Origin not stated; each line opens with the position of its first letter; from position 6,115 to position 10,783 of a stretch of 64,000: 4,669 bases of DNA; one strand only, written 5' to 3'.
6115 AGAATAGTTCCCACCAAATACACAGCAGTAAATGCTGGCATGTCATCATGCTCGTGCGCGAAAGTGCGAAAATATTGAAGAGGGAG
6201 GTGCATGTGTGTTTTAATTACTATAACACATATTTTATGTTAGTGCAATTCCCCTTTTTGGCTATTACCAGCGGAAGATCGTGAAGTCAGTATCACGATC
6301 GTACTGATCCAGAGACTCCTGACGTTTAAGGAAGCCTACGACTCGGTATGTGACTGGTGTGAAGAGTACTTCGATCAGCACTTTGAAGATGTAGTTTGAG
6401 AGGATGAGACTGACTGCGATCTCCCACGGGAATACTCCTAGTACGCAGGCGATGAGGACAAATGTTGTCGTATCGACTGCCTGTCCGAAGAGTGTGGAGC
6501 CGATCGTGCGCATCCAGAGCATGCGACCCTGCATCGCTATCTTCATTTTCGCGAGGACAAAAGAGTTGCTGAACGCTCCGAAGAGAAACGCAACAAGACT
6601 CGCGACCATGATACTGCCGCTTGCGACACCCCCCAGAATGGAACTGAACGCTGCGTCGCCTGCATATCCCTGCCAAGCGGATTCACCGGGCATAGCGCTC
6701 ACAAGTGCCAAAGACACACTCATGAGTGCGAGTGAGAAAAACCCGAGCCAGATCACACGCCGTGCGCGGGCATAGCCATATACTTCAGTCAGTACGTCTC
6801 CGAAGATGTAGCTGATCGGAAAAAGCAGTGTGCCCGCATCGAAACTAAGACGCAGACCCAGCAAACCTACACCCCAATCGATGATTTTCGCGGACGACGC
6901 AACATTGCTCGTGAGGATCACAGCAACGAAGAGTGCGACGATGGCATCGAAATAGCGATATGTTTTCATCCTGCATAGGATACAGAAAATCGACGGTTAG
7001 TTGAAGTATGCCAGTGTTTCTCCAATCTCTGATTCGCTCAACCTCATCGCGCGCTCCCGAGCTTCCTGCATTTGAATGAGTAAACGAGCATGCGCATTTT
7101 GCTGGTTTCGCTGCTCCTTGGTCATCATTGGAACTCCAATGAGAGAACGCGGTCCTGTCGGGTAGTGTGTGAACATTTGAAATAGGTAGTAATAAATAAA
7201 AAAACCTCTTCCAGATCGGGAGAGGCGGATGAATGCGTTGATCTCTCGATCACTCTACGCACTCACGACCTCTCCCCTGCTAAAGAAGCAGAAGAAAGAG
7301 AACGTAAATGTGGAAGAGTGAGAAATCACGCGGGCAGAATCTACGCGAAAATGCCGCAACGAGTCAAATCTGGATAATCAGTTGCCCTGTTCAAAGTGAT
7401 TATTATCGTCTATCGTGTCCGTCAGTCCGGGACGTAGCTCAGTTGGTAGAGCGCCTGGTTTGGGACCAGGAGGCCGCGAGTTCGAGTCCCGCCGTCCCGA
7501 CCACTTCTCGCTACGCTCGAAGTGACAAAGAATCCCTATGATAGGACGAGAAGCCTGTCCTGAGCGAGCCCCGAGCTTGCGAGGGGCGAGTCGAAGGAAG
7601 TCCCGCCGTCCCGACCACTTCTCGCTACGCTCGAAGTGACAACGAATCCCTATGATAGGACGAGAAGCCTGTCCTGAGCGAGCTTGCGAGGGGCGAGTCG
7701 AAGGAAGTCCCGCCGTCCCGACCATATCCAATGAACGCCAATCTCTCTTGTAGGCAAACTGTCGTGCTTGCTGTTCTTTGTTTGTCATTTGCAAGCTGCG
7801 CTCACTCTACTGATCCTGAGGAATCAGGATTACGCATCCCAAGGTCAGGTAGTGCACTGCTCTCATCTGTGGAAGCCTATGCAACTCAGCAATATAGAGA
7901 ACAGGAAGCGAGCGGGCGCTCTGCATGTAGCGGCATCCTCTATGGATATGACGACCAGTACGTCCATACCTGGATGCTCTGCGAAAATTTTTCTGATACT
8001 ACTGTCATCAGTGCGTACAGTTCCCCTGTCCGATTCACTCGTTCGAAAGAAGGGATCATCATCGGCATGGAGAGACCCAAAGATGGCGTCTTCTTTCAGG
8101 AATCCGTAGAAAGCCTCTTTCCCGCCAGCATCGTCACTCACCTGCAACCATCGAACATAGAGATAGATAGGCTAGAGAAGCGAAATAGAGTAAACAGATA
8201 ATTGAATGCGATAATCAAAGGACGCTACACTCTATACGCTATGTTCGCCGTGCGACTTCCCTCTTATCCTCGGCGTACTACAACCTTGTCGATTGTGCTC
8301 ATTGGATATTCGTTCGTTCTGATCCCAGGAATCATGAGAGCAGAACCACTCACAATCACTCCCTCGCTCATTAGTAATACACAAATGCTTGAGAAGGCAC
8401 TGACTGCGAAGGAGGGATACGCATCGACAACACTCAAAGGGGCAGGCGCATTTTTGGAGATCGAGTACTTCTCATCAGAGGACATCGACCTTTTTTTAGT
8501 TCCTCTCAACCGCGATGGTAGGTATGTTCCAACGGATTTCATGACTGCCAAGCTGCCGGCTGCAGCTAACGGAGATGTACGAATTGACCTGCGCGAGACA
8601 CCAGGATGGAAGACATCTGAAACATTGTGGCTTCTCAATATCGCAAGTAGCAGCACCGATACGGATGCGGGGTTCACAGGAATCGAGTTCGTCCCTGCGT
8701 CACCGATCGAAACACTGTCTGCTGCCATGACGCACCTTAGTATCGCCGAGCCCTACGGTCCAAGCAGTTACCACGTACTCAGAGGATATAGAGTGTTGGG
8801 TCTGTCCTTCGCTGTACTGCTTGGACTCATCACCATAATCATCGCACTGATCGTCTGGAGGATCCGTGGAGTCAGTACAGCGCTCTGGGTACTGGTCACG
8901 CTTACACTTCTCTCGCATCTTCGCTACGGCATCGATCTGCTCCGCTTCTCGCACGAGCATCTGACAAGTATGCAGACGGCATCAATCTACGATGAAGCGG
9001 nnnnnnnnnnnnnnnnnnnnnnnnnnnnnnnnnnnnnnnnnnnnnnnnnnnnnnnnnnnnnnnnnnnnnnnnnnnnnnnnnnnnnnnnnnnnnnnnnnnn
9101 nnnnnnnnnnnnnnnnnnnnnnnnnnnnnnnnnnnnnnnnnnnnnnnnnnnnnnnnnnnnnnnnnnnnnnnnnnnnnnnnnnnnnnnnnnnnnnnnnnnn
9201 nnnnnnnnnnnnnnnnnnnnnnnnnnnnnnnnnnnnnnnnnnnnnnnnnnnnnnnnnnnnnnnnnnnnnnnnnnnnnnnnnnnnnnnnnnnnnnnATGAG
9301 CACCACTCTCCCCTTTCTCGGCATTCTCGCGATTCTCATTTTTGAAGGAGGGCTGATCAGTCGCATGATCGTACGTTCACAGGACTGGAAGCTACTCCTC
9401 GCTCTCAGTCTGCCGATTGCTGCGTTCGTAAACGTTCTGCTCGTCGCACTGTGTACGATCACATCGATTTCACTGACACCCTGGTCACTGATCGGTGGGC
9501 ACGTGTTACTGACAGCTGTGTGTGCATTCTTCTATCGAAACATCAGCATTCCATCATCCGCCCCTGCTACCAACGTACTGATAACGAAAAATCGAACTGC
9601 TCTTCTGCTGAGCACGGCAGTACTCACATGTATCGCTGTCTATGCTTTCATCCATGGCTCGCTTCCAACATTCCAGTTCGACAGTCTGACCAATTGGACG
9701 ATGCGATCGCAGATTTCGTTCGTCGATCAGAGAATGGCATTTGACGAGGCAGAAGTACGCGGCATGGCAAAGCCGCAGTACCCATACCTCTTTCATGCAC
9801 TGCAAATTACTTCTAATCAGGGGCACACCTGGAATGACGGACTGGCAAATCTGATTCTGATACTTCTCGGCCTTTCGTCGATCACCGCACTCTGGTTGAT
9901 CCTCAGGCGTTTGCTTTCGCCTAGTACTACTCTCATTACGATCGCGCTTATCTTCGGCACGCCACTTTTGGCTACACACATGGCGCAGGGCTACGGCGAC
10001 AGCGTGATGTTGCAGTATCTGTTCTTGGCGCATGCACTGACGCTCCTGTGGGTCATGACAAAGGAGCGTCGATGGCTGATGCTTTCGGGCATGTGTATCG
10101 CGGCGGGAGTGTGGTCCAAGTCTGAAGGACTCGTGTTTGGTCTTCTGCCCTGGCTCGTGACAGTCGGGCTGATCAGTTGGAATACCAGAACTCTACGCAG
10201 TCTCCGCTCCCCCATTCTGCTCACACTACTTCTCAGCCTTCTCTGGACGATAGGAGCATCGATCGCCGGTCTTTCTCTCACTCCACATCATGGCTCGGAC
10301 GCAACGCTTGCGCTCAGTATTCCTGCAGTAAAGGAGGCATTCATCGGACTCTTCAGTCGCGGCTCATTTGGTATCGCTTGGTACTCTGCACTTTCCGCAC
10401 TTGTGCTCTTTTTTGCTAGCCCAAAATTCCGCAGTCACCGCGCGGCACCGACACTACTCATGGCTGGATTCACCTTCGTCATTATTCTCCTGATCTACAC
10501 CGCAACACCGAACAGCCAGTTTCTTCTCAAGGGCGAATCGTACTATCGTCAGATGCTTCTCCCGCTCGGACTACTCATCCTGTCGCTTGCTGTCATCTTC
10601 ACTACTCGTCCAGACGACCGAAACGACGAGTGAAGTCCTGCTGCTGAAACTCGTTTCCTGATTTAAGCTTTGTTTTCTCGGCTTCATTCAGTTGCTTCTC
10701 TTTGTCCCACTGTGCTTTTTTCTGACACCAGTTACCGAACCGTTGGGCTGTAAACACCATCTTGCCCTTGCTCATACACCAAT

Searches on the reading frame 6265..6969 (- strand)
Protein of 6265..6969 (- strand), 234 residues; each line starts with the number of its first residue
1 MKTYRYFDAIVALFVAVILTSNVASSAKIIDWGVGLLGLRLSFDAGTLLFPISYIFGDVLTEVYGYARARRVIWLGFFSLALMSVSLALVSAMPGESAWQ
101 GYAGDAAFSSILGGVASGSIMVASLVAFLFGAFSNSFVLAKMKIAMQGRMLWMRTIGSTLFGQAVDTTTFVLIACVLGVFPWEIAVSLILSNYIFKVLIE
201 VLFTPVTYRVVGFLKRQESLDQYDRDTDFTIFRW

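Call 9: search_protein_families(library=pfam, proteins=[window:6265-6969:-], max_evalue=0.01)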
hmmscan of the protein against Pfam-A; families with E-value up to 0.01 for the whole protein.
window:6265-6969:- (234 aa): 1 family
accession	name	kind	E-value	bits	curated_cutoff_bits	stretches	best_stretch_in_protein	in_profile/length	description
PF02592.20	Vut_1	-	3.4e-47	161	27.2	1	44-210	1-152/152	Putative vitamin uptake transporter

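Call 10: find_related_loci(query=window:6265-6969:-, collection=genome_contigs, flank=4000)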
Query window:6265-6969:- (234 aa) in genome_contigs; peptide patterns used: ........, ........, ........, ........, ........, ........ (x = any residue, [..] = any of these).
600 stretches matched a pattern (row limit reached: there are more); 577 encode a relative of the query (tblastn E <= 1e-3); the best 80 are kept; 80 distinct loci.
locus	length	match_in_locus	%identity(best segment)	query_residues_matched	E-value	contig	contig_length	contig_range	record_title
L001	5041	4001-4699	67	1-233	1e-107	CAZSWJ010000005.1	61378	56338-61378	MAG TPA_asm: uncultured Candidatus Peribacteria bacterium isolate SRP150892_co2_42 genome assembly, contig: NODE_503_len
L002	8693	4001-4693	70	1-233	1e-105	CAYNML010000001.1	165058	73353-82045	MAG TPA_asm: uncultured Anaerolineae bacterium isolate binchicken_co107_373 genome assembly, contig: NODE_153_length_165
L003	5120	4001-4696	72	2-233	2e-105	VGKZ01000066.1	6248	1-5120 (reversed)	MAG: Candidatus Peregrinibacteria bacterium isolate K_DeepCast_65m_m2_238 K_DeepCast_65m_m2_238_Ga0194128_10021073, whol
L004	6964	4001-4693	70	1-231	1e-104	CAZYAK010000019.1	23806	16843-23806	MAG TPA_asm: uncultured Candidatus Peribacteria bacterium isolate binchicken_co105_114 genome assembly, contig: NODE_264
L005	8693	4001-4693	66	1-231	9e-104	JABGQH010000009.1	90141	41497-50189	MAG: Candidatus Peregrinibacteria bacterium isolate co234_bin51 NODE_490_length_90141_cov_18.452179, whole genome shotgu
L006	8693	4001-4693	68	2-232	2e-103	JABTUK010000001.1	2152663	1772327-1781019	MAG: Anaerolineales bacterium isolate H5_CFX5 seq001, whole genome shotgun sequence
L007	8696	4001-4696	67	1-232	1e-103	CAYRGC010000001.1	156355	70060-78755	MAG TPA_asm: uncultured Candidatus Peribacteria bacterium isolate SRP278252_co2_153 genome assembly, contig: NODE_119_le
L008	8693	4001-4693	66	2-232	4e-103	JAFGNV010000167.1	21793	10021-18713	MAG: Anaerolineae bacterium isolate Zod_Metabat.569 k87_10534303, whole genome shotgun sequence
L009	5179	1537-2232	67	1-232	4e-103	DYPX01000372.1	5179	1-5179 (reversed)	MAG TPA_asm: Caldilinea aerophila isolate SulCav_GS10_10_2_45_229 SulCav_GS10_10_32215_length_5179_cov_142_756831, whole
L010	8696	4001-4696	68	2-233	8e-103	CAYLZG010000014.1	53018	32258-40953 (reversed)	MAG TPA_asm: uncultured Anaerolineales bacterium isolate SRP239243_co2_359 genome assembly, contig: NODE_766_length_5301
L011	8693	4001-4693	67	2-232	1e-102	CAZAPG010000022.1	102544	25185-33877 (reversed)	MAG TPA_asm: uncultured Caldilineaceae bacterium isolate binchicken_co350_69 genome assembly, contig: NODE_282_length_10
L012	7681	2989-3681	67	2-232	3e-102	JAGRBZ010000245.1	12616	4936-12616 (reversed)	MAG: Anaerolineae bacterium isolate HKST-UBA12 NODE_245_length_12616_cov_8.678045, whole genome shotgun sequence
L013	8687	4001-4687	69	4-232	4e-102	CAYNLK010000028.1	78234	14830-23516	MAG TPA_asm: uncultured Caldilineaceae bacterium isolate binchicken_co44_236 genome assembly, contig: NODE_628_length_78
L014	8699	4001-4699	66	1-233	2e-101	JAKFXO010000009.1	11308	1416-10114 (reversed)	MAG: Candidatus Peribacterales bacterium isolate ND3_Bin_28 ND3_0001226, whole genome shotgun sequence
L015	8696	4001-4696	67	2-233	9e-102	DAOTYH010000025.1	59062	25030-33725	MAG TPA_asm: Anaerolineae bacterium isolate H23_319 k115_638058, whole genome shotgun sequence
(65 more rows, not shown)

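Call 12: find_related_loci(query=window:6265-6969:-, collection=metagenome_contigs, flank=3000)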
Query window:6265-6969:- (234 aa) in metagenome_contigs; peptide patterns used: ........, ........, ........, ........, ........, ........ (x = any residue, [..] = any of these).
600 stretches matched a pattern (row limit reached: there are more); 568 encode a relative of the query (tblastn E <= 1e-3); the best 80 are kept; 80 distinct loci.
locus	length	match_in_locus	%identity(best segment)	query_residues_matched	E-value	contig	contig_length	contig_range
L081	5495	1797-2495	67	1-233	6e-106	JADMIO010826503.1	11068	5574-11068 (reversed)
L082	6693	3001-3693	66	1-231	5e-104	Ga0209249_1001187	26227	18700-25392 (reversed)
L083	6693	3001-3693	68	2-232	2e-103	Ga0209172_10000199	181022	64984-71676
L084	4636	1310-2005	68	1-234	2e-103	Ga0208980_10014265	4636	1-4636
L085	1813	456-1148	66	2-232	6e-109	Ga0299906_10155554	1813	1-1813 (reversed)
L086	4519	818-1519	66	2-233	2e-101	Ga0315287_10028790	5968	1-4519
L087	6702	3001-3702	66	1-232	4e-101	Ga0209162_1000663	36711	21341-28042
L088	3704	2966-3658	66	2-232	2e-101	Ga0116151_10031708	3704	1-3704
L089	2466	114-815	67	2-233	2e-103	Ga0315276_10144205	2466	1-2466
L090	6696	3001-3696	66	2-233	8e-100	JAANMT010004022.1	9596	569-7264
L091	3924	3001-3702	66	2-233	8e-99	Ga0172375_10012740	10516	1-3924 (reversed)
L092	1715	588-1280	65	2-232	2e-104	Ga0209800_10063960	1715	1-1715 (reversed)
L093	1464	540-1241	62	2-233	3e-103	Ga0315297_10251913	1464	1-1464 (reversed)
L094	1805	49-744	61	1-232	2e-101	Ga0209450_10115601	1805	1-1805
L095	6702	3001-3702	65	2-233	4e-96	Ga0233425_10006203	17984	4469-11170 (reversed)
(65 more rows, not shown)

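Call 13: find_encoding_contigs(protein=window:6265-6969:-, flank=3000, max_places=10)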
Protein window:6265-6969:- (234 aa): 1 contig read that carries it; 1 place shown.
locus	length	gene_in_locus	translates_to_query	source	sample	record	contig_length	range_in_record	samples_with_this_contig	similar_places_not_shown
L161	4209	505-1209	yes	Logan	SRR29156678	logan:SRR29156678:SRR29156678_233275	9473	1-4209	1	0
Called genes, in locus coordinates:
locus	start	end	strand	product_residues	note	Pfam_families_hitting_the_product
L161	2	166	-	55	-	?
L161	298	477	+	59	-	-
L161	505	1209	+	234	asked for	PF02592:Vut_1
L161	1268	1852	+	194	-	-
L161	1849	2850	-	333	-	PF02367:TsaE, PF01966:HD (weak)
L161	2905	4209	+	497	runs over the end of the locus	PF01551:Peptidase_M23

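Call 14: find_homologous_proteins(query=window:6265-6969:-, max_evalue=1e-60)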
Query window:6265-6969:- (234 aa): 3282 proteins with E <= 1e-60 among 8000 candidates; the best 120 are listed.
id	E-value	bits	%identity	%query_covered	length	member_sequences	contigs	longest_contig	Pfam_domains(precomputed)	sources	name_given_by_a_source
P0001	4.7e-143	493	100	100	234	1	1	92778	PF02592.21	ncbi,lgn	ncbi:MAG: queuosine precursor transporter [Candidatus Peribacteraceae bacterium]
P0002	4.6e-108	378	77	100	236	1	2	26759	PF02592.21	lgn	-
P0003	1.0e-107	377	72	100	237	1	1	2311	PF02592.21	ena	-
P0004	3.5e-105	369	76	99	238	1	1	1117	PF02592.21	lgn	-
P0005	1.2e-104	367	76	100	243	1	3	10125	PF02592.21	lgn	-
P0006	1.2e-103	364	72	99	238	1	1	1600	PF02592.21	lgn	-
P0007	1.5e-103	364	70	100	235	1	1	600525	PF02592.21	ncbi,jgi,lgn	-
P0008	1.9e-103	363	70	100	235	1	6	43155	PF02592.21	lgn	-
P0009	4.0e-103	362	70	99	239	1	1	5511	PF02592.21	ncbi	-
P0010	7.8e-103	361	69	100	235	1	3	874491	PF02592.21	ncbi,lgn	-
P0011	1.2e-102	361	70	100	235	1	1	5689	PF02592.21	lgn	-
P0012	1.2e-102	361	71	100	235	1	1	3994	PF02592.21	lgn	-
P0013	1.7e-102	360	69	100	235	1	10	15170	PF02592.21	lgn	-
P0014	2.5e-102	359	70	100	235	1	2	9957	PF02592.21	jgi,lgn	jgi:queuosine precursor transporter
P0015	2.8e-102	359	70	100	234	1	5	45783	PF02592.21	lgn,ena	-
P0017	5.8e-102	358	70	100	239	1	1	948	PF02592.21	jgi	jgi:uncharacterized integral membrane protein (TIGR00697 family)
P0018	7.2e-102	358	70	100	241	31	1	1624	PF02592.21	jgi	jgi:uncharacterized integral membrane protein (TIGR00697 family)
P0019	3.0e-101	356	70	99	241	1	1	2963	PF02592.21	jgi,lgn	jgi:uncharacterized integral membrane protein (TIGR00697 family)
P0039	9.4e-100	351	69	99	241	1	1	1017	PF02592.21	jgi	jgi:uncharacterized integral membrane protein (TIGR00697 family)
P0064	1.3e-98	347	69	100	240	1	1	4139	PF02592.21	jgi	jgi:uncharacterized integral membrane protein (TIGR00697 family)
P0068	1.8e-98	347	69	99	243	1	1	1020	PF02592.21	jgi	jgi:uncharacterized integral membrane protein (TIGR00697 family)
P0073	2.2e-98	347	68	100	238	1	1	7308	PF02592.21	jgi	jgi:uncharacterized integral membrane protein (TIGR00697 family)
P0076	2.8e-98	346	70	100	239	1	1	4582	PF02592.21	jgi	jgi:uncharacterized integral membrane protein (TIGR00697 family)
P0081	3.6e-98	346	68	100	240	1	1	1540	PF02592.21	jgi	jgi:uncharacterized integral membrane protein (TIGR00697 family)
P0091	7.5e-98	345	68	100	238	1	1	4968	PF02592.21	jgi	jgi:uncharacterized integral membrane protein (TIGR00697 family)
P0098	2.1e-97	343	68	99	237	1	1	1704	PF02592.21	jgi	jgi:uncharacterized integral membrane protein (TIGR00697 family)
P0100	2.5e-97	343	69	100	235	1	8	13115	PF02592.21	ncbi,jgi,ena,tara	jgi:uncharacterized integral membrane protein (TIGR00697 family)|tara:strand:+ start:857 stop:1564 l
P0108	2.8e-97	343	68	99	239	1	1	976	PF02592.21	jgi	jgi:uncharacterized integral membrane protein (TIGR00697 family)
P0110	3.0e-97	343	68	100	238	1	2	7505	PF02592.21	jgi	jgi:uncharacterized integral membrane protein (TIGR00697 family)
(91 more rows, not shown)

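Call 15: find_encoding_contigs(protein=P0002, flank=3000, max_places=4)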
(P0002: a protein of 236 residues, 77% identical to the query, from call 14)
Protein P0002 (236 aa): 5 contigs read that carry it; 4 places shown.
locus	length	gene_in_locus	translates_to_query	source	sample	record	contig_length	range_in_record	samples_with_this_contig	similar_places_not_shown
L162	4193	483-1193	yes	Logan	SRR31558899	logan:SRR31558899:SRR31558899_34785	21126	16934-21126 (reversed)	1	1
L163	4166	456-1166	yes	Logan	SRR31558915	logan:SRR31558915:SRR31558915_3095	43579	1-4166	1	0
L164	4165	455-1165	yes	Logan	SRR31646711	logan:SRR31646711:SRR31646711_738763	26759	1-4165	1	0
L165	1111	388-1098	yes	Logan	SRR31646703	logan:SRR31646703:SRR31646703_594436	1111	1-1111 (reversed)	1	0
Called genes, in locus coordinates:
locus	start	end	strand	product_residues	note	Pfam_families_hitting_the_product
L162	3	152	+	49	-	?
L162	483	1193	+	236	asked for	PF02592:Vut_1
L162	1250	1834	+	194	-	-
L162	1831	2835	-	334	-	PF02367:TsaE, PF01966:HD (weak)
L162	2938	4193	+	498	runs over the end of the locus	PF01551:Peptidase_M23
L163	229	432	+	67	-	-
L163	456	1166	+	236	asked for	PF02592:Vut_1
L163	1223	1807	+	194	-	-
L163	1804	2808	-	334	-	PF02367:TsaE, PF01966:HD (weak)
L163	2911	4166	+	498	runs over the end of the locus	PF01551:Peptidase_M23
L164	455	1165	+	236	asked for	PF02592:Vut_1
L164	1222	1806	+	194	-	-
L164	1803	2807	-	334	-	PF02367:TsaE, PF01966:HD (weak)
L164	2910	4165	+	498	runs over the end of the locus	PF01551:Peptidase_M23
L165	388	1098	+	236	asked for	PF02592:Vut_1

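Call 16: find_encoding_contigs(protein=P0005, flank=3000, max_places=4)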
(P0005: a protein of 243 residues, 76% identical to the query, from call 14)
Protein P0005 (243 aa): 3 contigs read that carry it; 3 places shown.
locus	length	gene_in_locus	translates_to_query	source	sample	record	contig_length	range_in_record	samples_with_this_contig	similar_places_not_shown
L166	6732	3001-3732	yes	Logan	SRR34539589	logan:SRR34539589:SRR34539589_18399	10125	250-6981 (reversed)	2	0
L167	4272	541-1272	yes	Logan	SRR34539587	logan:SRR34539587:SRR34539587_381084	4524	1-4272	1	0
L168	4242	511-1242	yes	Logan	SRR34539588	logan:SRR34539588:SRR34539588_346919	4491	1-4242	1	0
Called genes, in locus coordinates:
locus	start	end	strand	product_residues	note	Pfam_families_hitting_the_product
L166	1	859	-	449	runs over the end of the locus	-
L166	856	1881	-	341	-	-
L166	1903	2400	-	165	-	PF08570:DUF1761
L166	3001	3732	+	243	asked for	PF02592:Vut_1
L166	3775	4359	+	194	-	-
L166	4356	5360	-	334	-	PF02367:TsaE, PF01966:HD (weak)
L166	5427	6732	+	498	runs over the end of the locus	PF01551:Peptidase_M23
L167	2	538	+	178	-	?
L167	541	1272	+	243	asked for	PF02592:Vut_1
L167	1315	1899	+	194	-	-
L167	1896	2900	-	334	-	PF02367:TsaE, PF01966:HD (weak)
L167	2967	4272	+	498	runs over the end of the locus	PF01551:Peptidase_M23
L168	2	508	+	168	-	?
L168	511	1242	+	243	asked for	PF02592:Vut_1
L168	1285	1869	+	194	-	-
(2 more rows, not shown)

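Call 17: find_encoding_contigs(protein=P0003, flank=3000, max_places=3)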
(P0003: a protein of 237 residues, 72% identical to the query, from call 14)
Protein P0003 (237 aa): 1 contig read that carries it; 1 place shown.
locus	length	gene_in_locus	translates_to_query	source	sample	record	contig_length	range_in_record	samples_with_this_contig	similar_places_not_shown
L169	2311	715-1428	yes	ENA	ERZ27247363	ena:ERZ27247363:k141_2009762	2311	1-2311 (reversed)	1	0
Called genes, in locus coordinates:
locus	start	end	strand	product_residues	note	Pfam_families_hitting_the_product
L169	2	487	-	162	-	?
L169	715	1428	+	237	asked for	PF02592:Vut_1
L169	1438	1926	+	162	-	-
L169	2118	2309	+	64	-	?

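Call 22: find_encoding_contigs(protein=P0004, flank=3000, max_places=3)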
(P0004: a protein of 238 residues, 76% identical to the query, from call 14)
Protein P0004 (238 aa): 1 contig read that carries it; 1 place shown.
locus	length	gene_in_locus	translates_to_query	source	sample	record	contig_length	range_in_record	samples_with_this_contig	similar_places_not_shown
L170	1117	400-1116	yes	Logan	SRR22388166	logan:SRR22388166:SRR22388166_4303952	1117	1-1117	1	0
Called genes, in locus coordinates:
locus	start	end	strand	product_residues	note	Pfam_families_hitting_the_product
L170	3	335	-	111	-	?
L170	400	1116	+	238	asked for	PF02592:Vut_1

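Call 23: find_encoding_contigs(protein=P0006, flank=3000, max_places=3)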
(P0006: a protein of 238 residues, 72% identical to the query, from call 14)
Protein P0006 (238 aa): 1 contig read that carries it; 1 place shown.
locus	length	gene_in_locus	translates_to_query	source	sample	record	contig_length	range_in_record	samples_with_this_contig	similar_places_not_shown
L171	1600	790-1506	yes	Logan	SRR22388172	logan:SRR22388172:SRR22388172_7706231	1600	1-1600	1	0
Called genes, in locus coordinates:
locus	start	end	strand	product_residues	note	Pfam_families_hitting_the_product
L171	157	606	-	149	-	-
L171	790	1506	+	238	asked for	PF02592:Vut_1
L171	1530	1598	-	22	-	?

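Call 56: find_homologous_proteins(query=L163:229-432:+, max_evalue=10)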
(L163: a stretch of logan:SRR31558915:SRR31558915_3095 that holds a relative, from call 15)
Query L163:229-432:+: no candidate shares three 5-residue words with the query. No homologue found.

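Call 58: search_protein_families(library=ncbifam, proteins=[window:6265-6969:-], max_evalue=0.01)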
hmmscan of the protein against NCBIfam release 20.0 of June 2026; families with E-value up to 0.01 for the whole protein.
window:6265-6969:- (234 aa): 2 families
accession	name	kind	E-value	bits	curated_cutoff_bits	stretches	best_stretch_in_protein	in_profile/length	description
TIGR00697.1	TIGR00697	equivalog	4.1e-32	111.6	50.95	1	11-216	6-200/201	queuosine precursor transporter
NF008406.0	PRK11212.1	equivalog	5e-12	45.8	252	1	12-214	15-205/221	7-cyano-7-deazaguanine/7-aminomethyl-7-deazaguanine transporter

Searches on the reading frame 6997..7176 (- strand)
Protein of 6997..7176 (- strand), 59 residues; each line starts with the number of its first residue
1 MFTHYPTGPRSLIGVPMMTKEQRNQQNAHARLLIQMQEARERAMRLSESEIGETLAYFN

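Call 9: search_protein_families(library=pfam, proteins=[window:6997-7176:-], max_evalue=0.01)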
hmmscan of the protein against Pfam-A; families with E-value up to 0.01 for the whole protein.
window:6997-7176:- (59 aa): 0 families

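Call 37: find_homologous_proteins(query=window:6997-7176:-, max_evalue=10)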
Query window:6997-7176:- (59 aa): 1 proteins with E <= 10 among 1 candidates.
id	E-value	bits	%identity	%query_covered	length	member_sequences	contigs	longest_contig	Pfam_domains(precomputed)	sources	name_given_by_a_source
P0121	3.3e-31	122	100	100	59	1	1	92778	-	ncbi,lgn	ncbi:MAG: hypothetical protein ABL890_02240 [Candidatus Peribacteraceae bacterium]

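Call 58: search_protein_families(library=ncbifam, proteins=[window:6997-7176:-], max_evalue=0.01)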
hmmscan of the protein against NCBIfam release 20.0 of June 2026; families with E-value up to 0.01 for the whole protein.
window:6997-7176:- (59 aa): 0 families

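Call 63: search_protein_representatives(protein=window:6997-7176:-)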
Query: 59 residues. Proteins with E-value up to 0.001 (for the whole library): 1; up to 1e-10: 1; up to 1e-30: 1. The best 1 are listed.
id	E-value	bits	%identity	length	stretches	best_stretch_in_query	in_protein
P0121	1.0e-31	122.2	100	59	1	1-59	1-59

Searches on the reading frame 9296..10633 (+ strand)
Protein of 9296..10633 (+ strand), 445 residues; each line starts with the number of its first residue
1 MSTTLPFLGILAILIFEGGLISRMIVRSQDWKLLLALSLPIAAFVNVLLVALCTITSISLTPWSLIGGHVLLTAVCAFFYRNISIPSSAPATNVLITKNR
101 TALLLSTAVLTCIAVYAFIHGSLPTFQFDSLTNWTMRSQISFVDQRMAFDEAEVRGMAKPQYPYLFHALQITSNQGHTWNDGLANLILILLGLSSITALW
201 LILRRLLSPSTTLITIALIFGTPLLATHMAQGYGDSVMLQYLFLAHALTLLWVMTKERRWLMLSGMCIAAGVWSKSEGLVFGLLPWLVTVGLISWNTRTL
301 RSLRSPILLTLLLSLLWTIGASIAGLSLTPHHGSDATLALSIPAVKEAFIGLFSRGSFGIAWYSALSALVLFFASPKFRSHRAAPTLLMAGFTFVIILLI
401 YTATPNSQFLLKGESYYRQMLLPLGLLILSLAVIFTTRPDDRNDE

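Call 9: search_protein_families(library=pfam, proteins=[window:9296-10633:+], max_evalue=0.01)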
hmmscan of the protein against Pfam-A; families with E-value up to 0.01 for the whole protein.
window:9296-10633:+ (445 aa): 1 family
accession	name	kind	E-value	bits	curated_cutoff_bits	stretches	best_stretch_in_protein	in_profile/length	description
PF13231.12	PMT_2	-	3e-08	34.5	26.1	1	185-316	25-152/160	Dolichyl-phosphate-mannose-protein mannosyltransferase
